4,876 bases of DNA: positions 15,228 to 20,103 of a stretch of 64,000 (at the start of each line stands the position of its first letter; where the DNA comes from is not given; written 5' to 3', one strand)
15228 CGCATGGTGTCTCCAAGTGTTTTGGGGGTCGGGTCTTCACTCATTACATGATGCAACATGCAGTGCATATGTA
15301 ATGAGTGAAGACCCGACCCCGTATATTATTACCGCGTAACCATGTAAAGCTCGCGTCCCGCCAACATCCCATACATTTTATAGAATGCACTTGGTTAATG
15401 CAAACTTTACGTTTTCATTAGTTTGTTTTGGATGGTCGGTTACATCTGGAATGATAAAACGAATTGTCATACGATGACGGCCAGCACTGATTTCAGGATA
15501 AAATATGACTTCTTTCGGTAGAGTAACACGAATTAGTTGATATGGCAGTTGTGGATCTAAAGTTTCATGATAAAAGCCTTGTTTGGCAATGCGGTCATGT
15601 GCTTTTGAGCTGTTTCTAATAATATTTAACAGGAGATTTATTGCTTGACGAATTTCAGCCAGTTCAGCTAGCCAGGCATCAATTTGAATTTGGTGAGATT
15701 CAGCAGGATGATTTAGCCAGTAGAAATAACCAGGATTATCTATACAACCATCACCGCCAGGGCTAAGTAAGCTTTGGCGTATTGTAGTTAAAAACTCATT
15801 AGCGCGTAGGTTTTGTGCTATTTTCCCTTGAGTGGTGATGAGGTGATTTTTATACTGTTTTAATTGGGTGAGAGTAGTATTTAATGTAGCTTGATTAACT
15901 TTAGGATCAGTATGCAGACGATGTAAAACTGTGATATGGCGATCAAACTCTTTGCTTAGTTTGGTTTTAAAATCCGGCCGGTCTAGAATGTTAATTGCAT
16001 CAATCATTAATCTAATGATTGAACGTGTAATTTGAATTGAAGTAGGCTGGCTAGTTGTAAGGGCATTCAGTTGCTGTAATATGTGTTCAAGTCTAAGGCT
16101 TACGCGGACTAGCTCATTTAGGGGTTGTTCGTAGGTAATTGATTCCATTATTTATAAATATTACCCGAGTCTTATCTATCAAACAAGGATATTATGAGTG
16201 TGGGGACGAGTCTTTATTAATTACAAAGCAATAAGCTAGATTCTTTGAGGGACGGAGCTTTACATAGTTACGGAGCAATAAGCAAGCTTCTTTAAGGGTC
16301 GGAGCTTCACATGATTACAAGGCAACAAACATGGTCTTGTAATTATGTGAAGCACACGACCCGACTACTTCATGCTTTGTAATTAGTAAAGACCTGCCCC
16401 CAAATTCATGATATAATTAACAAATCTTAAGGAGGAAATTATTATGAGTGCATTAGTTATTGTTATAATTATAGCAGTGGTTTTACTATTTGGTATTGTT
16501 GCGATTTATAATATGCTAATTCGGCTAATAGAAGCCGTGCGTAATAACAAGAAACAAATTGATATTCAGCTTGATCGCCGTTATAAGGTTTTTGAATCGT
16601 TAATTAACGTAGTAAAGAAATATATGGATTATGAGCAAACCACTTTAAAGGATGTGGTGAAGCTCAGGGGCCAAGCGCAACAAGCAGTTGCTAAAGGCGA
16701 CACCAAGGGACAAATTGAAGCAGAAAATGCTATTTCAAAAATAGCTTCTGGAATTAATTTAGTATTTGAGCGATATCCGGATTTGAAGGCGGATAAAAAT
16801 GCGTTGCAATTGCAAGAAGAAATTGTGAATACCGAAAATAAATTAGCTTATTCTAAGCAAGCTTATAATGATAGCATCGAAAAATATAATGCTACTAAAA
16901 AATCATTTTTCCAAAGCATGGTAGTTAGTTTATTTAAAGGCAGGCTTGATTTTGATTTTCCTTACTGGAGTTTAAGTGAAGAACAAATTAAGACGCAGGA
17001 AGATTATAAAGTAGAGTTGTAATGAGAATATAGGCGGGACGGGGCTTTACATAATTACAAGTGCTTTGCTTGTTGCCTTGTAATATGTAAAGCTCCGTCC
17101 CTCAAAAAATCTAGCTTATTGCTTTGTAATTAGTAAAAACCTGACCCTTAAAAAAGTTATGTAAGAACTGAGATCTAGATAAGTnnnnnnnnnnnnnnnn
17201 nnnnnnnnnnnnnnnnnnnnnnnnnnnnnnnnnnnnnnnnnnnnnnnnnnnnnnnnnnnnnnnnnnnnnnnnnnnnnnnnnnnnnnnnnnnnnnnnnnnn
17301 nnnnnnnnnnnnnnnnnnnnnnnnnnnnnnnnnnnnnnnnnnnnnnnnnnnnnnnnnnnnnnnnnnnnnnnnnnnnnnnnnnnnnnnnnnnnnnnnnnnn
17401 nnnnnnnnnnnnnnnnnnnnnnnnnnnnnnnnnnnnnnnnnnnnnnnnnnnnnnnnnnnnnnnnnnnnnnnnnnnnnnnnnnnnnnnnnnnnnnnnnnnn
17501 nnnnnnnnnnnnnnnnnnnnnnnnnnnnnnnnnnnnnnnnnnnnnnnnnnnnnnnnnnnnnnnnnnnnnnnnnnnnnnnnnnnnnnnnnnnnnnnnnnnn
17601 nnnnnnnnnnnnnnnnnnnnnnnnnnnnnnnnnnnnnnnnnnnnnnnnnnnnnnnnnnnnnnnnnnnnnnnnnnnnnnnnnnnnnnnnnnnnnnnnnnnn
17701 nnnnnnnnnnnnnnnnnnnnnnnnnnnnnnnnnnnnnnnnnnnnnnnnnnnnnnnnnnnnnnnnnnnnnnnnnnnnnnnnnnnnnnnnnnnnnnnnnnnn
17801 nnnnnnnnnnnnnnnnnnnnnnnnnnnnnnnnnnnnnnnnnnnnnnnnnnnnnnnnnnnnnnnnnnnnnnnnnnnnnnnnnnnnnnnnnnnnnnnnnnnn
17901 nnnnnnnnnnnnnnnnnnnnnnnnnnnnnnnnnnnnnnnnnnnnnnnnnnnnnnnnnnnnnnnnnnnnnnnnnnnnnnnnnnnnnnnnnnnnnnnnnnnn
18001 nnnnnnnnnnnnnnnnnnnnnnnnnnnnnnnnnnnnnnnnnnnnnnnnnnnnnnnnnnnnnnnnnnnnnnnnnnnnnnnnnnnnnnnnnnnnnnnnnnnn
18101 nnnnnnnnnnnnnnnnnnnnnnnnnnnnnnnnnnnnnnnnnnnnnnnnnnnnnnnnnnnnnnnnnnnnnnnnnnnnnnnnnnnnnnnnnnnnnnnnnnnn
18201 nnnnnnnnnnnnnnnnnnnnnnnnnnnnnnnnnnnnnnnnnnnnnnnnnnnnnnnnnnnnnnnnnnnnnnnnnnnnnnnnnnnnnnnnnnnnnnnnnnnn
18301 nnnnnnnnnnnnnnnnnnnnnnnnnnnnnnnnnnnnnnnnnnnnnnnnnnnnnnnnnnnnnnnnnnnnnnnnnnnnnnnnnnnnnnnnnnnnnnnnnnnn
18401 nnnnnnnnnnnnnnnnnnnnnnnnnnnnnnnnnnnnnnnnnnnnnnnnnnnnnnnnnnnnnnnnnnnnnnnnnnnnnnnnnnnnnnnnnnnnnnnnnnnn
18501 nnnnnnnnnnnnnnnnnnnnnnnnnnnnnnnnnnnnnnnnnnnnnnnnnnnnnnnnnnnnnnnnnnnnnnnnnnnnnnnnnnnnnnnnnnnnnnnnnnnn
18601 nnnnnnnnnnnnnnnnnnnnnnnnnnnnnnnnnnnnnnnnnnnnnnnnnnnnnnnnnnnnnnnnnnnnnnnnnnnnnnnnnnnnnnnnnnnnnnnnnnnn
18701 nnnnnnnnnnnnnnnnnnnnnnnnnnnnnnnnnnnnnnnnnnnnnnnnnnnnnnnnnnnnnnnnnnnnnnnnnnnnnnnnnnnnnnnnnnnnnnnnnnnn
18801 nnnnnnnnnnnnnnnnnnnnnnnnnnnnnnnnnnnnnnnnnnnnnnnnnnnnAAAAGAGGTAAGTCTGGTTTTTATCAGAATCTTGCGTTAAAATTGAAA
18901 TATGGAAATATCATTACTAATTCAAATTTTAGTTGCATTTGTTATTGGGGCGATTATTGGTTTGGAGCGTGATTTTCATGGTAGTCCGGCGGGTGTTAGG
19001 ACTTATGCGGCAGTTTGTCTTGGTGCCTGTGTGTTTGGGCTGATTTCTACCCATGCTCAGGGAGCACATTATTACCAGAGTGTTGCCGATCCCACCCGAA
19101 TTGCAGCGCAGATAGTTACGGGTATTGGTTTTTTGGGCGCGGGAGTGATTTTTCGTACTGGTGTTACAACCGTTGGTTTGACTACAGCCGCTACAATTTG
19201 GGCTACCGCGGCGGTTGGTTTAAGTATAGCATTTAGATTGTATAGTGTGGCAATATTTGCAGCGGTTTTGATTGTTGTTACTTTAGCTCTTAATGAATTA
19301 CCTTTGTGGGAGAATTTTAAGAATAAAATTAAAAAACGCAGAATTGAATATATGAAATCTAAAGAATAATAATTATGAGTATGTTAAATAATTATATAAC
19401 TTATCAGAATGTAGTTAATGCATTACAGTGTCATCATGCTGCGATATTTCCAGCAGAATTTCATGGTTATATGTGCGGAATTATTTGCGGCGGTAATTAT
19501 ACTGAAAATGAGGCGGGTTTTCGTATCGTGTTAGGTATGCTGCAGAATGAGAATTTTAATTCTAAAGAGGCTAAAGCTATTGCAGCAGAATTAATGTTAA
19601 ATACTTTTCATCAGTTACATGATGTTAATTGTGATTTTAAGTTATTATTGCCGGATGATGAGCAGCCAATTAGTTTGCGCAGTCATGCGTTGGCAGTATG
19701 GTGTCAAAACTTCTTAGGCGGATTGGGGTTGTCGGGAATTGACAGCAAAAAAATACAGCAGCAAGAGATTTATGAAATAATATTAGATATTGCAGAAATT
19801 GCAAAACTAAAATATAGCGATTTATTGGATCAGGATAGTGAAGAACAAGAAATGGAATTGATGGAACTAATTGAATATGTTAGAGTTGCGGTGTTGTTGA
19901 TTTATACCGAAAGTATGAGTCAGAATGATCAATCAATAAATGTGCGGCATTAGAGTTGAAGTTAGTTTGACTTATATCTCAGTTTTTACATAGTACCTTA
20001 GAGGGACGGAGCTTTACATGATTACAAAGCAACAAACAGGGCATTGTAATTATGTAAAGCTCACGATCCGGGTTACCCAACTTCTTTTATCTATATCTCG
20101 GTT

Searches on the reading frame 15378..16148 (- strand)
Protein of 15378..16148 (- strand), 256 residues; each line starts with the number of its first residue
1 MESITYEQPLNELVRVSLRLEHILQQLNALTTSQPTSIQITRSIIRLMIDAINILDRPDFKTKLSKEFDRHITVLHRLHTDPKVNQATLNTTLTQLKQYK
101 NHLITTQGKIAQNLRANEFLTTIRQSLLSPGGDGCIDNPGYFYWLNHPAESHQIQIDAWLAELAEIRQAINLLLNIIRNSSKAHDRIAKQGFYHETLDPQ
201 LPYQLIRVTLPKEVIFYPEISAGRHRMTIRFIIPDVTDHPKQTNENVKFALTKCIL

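Call 33: search_protein_families(library=pfam, proteins=[window:15378-16148:-], max_evalue=0.0001)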
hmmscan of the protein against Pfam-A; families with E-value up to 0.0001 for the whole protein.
window:15378-16148:- (256 aa): 1 family
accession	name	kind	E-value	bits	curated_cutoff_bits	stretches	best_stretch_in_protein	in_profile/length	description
PF07072.16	ZapD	-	9.1e-59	199.2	27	1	18-230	1-210/210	Cell division protein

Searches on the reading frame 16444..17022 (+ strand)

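Call 33: search_protein_families(library=pfam, proteins=[window:16444-17022:+], max_evalue=0.0001)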
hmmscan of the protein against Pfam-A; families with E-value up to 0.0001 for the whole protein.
window:16444-17022:+ (192 aa): 1 family
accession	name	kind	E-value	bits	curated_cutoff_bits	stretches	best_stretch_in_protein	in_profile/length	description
PF04011.17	LemA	-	3.8e-35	121.3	26.2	1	37-167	3-130/149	LemA family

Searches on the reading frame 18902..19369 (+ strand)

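Call 33: search_protein_families(library=pfam, proteins=[window:18902-19369:+], max_evalue=0.0001)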
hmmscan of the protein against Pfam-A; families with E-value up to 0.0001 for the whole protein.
window:18902-19369:+ (155 aa): 1 family
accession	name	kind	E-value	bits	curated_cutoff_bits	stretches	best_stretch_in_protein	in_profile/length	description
PF02308.21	MgtC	-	1.5e-34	119.4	31.4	1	9-130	1-114/121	MgtC family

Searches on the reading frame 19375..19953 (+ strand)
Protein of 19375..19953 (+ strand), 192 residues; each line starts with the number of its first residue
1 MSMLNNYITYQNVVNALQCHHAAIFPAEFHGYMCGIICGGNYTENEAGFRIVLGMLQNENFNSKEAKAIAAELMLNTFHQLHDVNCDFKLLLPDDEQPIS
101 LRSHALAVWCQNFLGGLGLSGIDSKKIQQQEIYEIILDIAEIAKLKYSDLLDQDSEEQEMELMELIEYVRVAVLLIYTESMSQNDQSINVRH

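Call 33: search_protein_families(library=pfam, proteins=[window:19375-19953:+], max_evalue=0.0001)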
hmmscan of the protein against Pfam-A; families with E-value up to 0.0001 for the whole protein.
window:19375-19953:+ (192 aa): 1 family
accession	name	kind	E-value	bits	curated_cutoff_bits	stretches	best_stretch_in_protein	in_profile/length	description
PF03695.18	UPF0149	-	8.2e-32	111.3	25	1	21-179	14-178/181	Uncharacterised protein family (UPF0149)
